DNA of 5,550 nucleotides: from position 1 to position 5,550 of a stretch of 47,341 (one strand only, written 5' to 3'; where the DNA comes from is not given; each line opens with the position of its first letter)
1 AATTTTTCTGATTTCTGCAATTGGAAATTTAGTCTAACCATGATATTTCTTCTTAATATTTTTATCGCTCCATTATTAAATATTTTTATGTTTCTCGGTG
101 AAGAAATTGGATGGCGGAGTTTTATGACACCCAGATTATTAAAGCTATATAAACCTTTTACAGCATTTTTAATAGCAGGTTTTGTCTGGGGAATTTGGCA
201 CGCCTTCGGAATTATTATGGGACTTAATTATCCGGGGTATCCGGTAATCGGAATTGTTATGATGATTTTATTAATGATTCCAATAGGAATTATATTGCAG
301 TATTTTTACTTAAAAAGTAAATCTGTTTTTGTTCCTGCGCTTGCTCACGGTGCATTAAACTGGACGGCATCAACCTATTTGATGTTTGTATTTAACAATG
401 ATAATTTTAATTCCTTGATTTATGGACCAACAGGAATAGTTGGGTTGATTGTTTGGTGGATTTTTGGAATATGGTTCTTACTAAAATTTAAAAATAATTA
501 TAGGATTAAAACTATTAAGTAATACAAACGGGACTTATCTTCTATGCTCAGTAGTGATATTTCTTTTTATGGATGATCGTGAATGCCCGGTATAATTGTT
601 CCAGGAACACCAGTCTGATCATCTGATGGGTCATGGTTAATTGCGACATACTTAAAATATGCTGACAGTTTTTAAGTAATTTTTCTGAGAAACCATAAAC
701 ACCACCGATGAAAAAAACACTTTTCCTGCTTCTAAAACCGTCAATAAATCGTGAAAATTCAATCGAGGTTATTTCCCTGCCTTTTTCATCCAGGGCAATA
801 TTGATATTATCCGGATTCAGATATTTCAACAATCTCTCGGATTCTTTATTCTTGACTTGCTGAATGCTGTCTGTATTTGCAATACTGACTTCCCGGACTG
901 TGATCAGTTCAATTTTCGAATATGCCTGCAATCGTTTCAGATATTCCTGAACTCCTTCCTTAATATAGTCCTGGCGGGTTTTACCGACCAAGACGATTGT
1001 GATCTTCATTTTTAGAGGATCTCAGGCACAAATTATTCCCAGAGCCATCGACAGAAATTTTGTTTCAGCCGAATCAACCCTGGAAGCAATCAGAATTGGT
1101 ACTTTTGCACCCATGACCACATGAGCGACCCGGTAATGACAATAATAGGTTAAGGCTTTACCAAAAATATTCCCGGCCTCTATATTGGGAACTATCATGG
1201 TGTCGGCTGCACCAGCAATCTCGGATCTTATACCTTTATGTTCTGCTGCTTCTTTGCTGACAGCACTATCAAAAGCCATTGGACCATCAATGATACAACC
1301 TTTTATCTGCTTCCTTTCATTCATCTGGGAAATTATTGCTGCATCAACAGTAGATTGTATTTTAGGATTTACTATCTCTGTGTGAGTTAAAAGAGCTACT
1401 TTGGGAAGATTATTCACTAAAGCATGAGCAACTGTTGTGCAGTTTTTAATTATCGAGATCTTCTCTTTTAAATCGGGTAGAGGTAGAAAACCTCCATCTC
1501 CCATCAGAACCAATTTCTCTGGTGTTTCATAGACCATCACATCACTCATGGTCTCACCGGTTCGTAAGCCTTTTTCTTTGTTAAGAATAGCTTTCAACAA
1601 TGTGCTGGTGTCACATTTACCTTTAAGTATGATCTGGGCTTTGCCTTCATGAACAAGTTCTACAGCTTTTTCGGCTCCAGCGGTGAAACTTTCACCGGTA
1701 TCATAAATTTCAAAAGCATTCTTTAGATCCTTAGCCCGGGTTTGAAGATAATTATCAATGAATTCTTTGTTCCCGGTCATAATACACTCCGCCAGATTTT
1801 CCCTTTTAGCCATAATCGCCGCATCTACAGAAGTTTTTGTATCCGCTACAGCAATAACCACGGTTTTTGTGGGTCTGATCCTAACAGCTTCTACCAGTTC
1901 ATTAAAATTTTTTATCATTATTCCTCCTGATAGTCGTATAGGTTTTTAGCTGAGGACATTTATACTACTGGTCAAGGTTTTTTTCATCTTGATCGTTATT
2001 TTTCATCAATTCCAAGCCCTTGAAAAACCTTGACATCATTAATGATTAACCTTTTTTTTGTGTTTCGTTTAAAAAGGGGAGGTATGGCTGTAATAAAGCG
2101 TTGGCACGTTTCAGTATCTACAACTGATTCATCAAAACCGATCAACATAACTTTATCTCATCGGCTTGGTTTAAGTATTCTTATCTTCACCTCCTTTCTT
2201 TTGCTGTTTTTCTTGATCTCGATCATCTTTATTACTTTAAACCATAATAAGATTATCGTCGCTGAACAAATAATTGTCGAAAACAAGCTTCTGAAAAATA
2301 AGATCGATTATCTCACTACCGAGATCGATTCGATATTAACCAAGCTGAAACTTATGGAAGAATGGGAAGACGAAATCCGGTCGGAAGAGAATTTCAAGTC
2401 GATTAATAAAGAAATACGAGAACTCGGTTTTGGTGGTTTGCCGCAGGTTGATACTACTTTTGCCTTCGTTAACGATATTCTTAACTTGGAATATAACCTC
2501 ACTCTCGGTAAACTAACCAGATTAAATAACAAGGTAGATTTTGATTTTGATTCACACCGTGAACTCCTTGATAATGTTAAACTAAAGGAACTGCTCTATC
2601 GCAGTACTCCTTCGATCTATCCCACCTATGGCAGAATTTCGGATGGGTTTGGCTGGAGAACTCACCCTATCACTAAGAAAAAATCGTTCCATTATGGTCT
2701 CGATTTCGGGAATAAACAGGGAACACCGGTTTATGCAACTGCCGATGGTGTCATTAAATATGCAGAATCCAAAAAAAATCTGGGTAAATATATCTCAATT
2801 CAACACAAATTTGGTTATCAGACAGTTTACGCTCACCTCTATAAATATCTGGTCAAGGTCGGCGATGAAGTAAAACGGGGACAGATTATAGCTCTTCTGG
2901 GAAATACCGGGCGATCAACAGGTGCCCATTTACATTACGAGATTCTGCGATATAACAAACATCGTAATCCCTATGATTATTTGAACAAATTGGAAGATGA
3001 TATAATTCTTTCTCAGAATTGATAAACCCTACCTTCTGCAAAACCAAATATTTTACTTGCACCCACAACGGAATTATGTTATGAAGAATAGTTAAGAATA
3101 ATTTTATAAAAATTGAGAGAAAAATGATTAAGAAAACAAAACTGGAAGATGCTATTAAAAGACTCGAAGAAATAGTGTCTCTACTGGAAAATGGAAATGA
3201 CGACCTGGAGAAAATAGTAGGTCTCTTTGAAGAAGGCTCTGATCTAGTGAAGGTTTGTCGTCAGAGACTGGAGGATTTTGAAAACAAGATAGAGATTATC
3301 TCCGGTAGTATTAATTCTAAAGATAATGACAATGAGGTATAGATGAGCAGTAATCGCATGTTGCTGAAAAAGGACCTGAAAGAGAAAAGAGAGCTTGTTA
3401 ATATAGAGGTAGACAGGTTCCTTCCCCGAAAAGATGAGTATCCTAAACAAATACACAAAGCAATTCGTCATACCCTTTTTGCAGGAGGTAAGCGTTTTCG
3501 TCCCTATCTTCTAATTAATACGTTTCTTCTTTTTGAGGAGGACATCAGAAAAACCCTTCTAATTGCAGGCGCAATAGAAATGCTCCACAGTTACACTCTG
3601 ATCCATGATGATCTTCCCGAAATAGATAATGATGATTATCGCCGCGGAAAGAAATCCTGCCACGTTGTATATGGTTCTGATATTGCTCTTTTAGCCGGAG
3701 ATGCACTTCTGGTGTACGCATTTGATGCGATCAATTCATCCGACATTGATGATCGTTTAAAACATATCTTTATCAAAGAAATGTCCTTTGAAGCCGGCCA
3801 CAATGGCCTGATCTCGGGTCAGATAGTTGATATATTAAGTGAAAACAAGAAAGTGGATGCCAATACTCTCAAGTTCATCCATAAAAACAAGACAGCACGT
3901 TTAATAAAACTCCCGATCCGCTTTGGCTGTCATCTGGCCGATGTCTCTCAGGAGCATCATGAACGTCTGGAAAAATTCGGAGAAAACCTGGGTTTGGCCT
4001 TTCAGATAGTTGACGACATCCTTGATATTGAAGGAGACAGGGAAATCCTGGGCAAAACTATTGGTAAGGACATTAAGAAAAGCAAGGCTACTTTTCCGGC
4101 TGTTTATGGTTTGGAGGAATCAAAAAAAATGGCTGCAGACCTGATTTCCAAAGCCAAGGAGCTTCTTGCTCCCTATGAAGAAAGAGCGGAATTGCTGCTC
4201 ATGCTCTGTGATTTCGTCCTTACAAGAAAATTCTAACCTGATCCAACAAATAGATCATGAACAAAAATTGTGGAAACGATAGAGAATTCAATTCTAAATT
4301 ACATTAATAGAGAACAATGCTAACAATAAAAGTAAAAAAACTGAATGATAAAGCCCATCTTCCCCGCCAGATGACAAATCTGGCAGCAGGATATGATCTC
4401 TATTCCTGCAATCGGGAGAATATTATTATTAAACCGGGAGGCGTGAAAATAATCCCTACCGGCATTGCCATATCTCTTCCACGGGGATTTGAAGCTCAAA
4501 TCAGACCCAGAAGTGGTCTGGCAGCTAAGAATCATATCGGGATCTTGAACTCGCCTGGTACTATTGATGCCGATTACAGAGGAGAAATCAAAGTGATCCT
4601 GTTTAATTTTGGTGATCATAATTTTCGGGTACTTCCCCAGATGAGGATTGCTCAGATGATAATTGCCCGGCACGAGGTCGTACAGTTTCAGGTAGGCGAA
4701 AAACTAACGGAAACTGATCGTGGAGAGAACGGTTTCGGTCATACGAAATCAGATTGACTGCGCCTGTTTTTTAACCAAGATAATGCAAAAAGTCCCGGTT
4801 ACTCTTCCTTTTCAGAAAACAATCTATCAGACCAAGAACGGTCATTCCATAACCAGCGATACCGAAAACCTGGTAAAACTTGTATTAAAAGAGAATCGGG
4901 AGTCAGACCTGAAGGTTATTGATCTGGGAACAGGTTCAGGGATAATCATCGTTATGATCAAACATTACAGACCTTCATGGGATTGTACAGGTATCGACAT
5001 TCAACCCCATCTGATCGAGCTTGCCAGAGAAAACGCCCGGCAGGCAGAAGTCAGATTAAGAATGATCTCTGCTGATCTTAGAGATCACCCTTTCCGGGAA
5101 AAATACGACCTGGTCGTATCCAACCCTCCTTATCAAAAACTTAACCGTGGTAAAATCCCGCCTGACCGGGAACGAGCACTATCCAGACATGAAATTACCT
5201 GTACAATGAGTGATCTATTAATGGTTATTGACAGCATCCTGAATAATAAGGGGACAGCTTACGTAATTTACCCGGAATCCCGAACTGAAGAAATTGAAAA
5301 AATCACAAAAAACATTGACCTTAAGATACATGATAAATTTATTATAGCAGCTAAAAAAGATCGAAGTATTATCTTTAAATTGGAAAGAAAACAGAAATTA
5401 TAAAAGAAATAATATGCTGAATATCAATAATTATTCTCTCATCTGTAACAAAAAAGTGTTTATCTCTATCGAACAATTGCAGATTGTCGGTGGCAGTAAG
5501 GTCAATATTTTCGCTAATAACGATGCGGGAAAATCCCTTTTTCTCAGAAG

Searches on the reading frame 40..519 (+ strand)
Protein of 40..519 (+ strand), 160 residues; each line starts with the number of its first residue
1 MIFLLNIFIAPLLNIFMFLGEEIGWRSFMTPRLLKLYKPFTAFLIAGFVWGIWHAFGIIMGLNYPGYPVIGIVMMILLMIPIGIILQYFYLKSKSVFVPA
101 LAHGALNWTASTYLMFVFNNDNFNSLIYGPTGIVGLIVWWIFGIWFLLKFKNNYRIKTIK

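Call 30: search_protein_families(library=pfam, proteins=[window:40-519:+], max_evalue=0.0001)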
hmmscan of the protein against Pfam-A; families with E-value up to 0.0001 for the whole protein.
window:40-519:+ (160 aa): 1 family
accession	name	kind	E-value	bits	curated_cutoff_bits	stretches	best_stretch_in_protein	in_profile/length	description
PF02517.21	Rce1-like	-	5.1e-15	56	22.4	1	7-108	5-92/93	Type II CAAX prenyl endopeptidase Rce1-like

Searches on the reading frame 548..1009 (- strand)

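Call 30: search_protein_families(library=pfam, proteins=[window:548-1009:-], max_evalue=0.0001)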
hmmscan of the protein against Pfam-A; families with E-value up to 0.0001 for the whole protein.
window:548-1009:- (153 aa): 1 family
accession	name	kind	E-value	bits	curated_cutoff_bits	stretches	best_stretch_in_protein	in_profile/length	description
PF02590.22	SPOUT_MTase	-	1.3e-49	168.5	27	1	1-152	1-154/154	Predicted SPOUT methyltransferase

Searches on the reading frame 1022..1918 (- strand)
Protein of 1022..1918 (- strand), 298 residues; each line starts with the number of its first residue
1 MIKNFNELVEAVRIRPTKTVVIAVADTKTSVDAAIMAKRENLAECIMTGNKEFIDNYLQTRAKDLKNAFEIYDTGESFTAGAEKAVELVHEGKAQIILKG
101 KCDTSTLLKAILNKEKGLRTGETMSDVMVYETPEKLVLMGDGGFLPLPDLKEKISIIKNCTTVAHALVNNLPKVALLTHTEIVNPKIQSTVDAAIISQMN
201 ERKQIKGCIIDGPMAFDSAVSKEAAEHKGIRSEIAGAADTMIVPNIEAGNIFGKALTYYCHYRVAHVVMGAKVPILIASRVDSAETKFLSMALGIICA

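Call 30: search_protein_families(library=pfam, proteins=[window:1022-1918:-], max_evalue=0.0001)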
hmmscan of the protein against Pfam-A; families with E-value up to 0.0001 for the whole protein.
window:1022-1918:- (298 aa): 1 family
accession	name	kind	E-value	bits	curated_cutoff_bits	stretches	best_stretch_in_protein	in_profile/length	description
PF01515.24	PTA_PTB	-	3e-44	152.2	24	1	69-293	92-317/319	Phosphate acetyl/butaryl transferase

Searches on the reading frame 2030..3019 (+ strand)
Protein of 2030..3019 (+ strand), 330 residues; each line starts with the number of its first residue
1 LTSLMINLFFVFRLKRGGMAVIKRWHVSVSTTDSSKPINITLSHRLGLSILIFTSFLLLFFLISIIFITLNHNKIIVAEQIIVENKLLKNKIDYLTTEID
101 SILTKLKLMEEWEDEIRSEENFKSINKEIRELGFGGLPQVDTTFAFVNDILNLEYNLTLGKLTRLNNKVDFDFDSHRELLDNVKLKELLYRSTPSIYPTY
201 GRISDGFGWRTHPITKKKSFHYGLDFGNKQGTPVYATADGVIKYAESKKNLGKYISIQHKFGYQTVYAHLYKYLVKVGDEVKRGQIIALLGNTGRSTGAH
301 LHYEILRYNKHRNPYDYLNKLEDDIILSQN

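Call 30: search_protein_families(library=pfam, proteins=[window:2030-3019:+], max_evalue=0.0001)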
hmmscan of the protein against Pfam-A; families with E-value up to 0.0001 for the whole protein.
window:2030-3019:+ (330 aa): 1 family
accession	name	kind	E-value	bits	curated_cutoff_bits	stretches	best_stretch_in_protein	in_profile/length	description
PF01551.29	Peptidase_M23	-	7.3e-33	113.1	28.7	1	220-314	2-96/96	Peptidase family M23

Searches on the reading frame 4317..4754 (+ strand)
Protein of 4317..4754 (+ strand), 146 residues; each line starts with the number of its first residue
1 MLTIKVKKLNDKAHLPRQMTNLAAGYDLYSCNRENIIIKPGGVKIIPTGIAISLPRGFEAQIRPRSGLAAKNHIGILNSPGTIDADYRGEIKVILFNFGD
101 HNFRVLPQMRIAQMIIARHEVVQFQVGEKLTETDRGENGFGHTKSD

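Call 30: search_protein_families(library=pfam, proteins=[window:4317-4754:+], max_evalue=0.0001)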
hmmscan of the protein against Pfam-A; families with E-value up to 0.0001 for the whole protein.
window:4317-4754:+ (146 aa): 2 families
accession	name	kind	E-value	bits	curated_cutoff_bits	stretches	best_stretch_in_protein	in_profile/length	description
PF00692.24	dUTPase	-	7.4e-33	113.5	22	1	12-143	2-128/129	dUTPase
PF22769.1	DCD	-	2.6e-09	37.8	27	1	32-118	66-152/153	dCTP deaminase-like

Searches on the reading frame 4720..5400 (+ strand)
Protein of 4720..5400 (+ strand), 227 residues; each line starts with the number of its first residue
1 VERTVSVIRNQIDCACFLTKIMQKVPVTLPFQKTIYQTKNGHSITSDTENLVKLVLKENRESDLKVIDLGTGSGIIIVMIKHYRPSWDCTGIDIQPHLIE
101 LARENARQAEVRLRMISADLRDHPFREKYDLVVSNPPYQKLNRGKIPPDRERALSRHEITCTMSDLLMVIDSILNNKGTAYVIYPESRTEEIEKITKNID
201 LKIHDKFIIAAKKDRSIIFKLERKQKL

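Call 30: search_protein_families(library=pfam, proteins=[window:4720-5400:+], max_evalue=0.0001)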
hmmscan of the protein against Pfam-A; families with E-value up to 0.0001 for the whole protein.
window:4720-5400:+ (227 aa): 9 families
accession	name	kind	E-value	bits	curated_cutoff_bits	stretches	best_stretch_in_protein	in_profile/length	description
PF05175.20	MTS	-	8.5e-14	52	23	1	57-140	28-110/170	Methyltransferase small domain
PF13847.12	Methyltransf_31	-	3e-13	50.1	27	1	61-199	2-126/145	Methyltransferase domain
PF13649.12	Methyltransf_25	-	1.1e-12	48.9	27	1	66-135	1-71/97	Methyltransferase domain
PF08241.18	Methyltransf_11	-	1.1e-09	39.2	21.2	1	68-135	2-67/95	Methyltransferase domain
PF06325.19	PrmA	-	1.7e-08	34.8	22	1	56-135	155-233/296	Ribosomal protein L11 methyltransferase (PrmA)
PF08242.18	Methyltransf_12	-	1.1e-07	32.9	30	1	67-135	1-72/98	Methyltransferase domain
PF01170.24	UPF0020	-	1.1e-06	28.9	22.3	1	84-139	74-132/197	RMKL-like, methyltransferase domain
PF13489.12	Methyltransf_23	-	7.2e-06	26.3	27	1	56-135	17-88/164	Methyltransferase domain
PF02475.24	TRM5-TYW2_MTfase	-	8.1e-05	23.1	28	0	63-138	37-114/164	TRM5/TYW2 methyltransferase domain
